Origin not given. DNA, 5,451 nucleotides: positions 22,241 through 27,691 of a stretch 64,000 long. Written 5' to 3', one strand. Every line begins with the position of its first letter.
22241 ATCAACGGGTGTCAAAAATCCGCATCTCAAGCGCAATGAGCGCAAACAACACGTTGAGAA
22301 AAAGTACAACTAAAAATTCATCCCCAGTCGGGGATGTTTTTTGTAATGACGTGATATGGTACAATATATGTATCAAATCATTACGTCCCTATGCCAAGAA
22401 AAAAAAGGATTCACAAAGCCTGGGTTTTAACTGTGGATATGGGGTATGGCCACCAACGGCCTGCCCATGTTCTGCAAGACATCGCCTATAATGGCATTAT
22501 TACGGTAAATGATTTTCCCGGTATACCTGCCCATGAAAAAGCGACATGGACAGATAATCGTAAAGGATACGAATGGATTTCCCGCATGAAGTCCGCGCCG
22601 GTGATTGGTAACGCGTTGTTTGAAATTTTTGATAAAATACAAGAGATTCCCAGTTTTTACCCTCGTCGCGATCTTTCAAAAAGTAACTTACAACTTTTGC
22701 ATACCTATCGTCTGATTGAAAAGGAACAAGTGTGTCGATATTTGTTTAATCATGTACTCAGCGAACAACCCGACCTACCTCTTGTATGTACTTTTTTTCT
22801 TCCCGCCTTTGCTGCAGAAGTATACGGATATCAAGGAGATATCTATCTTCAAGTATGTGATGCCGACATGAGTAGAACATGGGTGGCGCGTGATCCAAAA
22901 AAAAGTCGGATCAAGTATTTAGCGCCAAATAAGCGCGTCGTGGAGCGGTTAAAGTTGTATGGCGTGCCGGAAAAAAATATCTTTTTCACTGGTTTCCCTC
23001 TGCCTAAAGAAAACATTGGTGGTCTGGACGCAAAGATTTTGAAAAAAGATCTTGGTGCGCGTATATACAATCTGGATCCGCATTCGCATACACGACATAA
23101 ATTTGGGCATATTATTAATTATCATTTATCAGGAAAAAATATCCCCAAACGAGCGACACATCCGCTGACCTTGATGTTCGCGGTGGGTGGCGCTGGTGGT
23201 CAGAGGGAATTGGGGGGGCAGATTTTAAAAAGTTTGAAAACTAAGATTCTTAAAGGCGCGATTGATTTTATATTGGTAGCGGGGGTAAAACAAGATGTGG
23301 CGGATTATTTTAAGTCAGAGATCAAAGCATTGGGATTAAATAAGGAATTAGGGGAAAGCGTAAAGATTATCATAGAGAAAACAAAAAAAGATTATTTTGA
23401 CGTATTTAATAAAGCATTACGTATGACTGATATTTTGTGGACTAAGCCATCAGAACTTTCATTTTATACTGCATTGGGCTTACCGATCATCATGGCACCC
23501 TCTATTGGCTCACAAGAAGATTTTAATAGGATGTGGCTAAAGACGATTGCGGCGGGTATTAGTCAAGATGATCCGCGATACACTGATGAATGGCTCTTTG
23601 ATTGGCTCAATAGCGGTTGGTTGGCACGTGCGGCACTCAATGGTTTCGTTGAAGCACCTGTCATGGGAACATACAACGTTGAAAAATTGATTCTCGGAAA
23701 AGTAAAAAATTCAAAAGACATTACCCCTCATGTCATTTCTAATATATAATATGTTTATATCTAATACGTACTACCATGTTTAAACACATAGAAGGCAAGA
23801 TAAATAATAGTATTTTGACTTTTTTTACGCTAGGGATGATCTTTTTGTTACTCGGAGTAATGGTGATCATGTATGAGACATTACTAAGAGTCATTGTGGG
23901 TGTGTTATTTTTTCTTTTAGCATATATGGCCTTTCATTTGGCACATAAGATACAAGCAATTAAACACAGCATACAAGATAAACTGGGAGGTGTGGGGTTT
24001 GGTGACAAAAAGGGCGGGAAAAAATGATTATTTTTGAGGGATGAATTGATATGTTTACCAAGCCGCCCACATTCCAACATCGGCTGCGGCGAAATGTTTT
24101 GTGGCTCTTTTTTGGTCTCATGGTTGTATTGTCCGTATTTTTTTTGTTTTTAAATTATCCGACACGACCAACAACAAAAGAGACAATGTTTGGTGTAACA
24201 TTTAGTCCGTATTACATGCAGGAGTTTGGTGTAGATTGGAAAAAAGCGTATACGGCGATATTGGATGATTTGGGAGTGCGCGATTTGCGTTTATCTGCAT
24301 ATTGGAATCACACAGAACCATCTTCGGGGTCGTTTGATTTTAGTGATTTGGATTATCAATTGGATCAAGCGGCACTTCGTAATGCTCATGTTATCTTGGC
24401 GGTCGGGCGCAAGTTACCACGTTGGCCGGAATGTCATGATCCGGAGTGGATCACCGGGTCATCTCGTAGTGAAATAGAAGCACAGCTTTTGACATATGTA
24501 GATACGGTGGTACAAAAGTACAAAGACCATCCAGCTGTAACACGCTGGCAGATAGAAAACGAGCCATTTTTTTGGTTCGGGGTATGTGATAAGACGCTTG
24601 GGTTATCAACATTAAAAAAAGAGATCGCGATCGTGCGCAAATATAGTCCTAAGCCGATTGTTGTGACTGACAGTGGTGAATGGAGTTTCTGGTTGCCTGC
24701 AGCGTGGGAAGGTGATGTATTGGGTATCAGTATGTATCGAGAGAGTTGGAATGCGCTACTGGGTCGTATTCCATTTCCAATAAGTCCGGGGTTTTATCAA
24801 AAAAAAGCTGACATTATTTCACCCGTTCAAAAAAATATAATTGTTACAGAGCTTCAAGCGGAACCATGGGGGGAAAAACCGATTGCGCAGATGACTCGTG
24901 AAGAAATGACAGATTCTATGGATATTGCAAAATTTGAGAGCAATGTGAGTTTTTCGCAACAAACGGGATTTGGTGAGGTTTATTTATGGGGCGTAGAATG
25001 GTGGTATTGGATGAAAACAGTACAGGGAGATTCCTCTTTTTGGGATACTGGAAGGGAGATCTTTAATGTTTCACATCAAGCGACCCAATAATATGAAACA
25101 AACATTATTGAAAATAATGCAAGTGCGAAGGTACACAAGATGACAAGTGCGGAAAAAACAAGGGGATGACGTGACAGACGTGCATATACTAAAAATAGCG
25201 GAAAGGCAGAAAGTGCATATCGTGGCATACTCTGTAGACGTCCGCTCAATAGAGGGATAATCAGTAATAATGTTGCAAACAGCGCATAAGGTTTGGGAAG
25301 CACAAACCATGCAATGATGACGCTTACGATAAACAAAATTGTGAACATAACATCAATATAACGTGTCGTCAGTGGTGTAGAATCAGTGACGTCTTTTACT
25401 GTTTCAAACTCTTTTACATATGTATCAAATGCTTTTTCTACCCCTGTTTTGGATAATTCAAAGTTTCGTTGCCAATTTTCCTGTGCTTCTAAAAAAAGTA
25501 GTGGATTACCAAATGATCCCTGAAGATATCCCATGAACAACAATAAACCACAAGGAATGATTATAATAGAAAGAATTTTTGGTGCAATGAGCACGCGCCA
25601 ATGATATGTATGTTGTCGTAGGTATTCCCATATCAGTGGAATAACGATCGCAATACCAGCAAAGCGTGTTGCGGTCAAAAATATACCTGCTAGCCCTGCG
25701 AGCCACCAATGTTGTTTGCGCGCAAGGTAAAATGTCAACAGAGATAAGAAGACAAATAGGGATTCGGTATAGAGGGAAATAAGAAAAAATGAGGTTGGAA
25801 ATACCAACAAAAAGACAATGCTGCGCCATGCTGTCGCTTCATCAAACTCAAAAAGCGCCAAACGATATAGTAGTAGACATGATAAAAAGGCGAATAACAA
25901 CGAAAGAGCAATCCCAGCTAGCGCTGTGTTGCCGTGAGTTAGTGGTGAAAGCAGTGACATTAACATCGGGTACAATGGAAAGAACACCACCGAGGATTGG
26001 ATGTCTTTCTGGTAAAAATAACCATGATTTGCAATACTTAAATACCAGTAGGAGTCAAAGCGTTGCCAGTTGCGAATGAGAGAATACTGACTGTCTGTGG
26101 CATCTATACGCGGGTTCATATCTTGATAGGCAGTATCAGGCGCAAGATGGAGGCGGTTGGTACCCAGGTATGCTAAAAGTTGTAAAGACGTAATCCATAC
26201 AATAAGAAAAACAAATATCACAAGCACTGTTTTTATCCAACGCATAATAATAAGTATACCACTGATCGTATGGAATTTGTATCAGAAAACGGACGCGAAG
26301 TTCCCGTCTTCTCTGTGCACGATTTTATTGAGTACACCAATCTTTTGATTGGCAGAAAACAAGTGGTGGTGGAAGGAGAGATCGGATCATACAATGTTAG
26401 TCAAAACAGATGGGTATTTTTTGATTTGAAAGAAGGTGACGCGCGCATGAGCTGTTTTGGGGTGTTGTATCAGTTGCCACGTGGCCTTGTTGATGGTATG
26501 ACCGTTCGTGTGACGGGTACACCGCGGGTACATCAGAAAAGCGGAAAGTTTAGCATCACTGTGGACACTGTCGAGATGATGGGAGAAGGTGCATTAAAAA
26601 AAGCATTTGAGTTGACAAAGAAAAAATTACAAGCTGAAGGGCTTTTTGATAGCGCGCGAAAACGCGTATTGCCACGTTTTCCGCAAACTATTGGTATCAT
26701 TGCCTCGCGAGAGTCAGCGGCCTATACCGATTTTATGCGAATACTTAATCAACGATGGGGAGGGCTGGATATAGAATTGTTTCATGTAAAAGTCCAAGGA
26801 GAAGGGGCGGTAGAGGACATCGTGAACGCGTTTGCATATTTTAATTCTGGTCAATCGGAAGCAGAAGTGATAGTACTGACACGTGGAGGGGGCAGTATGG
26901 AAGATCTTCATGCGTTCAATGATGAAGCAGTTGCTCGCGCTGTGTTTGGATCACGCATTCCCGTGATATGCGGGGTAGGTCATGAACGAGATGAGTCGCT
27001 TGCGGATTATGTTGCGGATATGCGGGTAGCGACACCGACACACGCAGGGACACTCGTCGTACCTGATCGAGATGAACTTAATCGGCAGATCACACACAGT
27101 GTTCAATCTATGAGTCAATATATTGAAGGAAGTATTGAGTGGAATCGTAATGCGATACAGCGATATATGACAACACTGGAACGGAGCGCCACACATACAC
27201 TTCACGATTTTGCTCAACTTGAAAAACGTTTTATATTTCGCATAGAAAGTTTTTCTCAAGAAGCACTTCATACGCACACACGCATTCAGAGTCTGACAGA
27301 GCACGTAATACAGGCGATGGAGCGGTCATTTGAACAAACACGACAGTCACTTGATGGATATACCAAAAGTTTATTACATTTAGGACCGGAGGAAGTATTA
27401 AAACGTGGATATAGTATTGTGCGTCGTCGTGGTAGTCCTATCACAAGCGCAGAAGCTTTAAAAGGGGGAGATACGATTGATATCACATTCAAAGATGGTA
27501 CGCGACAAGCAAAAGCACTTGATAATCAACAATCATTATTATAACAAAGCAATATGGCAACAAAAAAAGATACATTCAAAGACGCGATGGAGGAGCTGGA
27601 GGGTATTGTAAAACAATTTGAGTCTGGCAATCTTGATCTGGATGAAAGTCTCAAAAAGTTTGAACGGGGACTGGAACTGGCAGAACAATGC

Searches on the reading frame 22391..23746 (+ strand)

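Call 82: search_protein_families(library=pfam, proteins=[window:22391-23746:+], max_evalue=0.00001)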
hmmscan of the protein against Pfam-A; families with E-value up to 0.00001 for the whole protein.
window:22391-23746:+ (452 aa): 1 family
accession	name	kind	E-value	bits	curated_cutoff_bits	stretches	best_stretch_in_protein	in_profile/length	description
PF22053.2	DUF6938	-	3.9e-12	46.7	27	1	254-377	33-173/236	Domain of unknown function (DUF6938)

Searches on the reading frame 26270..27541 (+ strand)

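Call 82: search_protein_families(library=pfam, proteins=[window:26270-27541:+], max_evalue=0.00001)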
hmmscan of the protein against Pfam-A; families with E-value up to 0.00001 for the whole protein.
window:26270-27541:+ (424 aa): 2 families
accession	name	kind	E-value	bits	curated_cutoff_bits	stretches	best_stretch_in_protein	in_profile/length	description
PF02601.20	Exonuc_VII_L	-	2e-82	277.7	35.9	1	125-414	1-314/315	Exonuclease VII, large subunit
PF13742.12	tRNA_anti_2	-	2.7e-11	44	27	1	29-101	19-94/95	OB-fold nucleic acid binding domain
